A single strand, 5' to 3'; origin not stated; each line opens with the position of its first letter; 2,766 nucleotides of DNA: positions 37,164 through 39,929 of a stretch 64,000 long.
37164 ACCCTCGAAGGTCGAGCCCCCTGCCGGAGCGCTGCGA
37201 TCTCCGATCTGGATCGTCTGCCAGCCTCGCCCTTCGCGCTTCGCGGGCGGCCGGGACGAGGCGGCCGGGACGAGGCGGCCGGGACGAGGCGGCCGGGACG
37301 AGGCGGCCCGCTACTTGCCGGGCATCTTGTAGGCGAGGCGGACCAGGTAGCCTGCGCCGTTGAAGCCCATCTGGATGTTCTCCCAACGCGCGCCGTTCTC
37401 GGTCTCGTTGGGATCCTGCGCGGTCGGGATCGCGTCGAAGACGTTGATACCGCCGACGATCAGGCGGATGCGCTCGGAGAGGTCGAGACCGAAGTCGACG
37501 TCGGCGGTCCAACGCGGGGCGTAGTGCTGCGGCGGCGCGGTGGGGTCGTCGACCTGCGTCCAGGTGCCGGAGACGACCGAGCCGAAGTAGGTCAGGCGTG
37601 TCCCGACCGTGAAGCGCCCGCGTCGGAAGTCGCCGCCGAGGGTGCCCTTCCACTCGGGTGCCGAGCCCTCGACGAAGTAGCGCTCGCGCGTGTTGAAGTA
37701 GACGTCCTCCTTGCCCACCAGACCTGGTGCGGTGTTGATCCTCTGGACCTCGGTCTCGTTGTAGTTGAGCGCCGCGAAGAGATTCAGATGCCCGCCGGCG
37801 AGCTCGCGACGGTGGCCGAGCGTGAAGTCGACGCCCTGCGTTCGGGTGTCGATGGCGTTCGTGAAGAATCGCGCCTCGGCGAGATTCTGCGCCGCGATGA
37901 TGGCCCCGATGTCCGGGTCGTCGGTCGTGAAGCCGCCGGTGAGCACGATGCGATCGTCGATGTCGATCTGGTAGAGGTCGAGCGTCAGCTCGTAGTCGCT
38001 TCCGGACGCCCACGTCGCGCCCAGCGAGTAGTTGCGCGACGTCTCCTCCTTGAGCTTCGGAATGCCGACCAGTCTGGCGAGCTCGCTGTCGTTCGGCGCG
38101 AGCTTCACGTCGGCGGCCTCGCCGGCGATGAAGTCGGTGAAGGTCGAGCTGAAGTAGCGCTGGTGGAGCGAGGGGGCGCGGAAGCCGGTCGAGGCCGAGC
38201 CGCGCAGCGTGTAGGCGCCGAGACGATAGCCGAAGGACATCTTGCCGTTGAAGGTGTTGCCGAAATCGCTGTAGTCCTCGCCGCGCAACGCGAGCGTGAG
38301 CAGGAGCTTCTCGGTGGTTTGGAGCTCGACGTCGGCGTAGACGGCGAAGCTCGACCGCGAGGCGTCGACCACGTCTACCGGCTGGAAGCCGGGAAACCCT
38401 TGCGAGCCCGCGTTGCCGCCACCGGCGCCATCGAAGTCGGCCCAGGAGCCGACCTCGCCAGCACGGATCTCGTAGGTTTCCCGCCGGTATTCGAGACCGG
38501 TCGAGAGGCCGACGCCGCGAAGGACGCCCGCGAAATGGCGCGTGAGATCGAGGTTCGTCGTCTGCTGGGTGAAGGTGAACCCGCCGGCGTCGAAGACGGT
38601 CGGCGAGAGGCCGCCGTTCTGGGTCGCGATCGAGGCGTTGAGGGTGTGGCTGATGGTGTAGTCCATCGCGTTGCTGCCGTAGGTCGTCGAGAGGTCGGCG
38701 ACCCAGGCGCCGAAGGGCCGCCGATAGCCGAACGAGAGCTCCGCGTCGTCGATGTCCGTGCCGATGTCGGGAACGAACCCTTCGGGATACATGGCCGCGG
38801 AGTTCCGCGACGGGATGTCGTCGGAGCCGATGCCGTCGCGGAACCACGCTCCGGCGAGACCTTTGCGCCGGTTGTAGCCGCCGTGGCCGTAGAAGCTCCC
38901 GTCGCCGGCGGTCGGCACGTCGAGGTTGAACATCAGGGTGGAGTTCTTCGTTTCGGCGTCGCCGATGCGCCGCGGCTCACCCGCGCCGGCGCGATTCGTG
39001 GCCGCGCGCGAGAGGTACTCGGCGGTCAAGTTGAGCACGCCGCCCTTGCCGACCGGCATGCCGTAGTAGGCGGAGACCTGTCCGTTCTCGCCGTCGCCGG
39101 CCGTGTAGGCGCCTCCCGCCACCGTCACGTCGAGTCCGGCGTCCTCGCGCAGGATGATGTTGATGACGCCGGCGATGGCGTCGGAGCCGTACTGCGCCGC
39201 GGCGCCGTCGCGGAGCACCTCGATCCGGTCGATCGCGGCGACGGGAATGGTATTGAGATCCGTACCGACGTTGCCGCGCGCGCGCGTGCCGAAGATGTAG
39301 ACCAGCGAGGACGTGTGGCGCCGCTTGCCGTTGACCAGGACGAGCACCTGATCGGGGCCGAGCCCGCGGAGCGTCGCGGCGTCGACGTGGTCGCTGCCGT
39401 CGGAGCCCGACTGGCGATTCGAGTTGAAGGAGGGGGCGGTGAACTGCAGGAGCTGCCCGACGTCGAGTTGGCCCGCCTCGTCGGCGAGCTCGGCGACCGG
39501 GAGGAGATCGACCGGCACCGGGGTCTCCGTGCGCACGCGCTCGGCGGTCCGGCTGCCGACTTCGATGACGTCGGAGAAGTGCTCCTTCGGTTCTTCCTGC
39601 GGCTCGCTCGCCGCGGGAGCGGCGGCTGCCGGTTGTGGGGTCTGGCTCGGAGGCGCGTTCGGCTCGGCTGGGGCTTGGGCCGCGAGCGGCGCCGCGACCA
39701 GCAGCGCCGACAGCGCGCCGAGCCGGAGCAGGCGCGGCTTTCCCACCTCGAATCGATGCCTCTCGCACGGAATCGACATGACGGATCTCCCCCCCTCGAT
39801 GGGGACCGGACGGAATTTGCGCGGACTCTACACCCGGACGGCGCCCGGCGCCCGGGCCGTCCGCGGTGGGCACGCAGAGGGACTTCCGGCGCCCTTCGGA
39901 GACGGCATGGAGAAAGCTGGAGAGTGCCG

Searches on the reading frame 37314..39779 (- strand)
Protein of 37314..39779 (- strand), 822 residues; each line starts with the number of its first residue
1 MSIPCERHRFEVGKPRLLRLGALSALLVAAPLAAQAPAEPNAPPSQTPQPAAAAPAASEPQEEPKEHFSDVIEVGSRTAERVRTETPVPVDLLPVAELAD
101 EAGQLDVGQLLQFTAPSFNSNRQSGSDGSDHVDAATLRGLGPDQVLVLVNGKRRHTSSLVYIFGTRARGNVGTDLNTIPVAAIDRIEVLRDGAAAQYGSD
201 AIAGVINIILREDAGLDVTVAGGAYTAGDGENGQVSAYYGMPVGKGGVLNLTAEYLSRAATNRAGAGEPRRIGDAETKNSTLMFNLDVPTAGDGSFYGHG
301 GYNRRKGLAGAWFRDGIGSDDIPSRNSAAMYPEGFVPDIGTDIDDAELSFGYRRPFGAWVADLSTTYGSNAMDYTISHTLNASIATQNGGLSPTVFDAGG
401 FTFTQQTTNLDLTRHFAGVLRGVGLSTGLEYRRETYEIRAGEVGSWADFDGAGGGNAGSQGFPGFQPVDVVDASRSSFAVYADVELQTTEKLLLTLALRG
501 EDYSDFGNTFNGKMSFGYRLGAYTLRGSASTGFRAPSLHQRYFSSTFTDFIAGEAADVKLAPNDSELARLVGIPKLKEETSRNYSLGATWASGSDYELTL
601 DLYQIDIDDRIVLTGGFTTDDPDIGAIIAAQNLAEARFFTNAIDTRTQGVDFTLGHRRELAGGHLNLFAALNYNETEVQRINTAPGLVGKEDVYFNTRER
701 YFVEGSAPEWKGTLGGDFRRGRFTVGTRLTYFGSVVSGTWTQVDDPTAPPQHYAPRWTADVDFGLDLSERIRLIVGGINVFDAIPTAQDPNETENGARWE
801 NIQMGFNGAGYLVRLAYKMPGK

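Call 10: search_protein_families(library=pfam, proteins=[window:37314-39779:-], max_evalue=0.01)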
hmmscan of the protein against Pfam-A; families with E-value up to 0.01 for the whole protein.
window:37314-39779:- (822 aa): 2 families
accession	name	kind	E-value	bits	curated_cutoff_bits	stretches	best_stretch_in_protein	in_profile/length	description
PF00593.30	TonB_dep_Rec_b-barrel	-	6.6e-38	132.1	27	1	294-779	16-435/436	TonB dependent receptor-like, beta-barrel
PF07715.20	Plug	-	2.8e-19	70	23.9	1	84-205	3-107/107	TonB-dependent Receptor Plug Domain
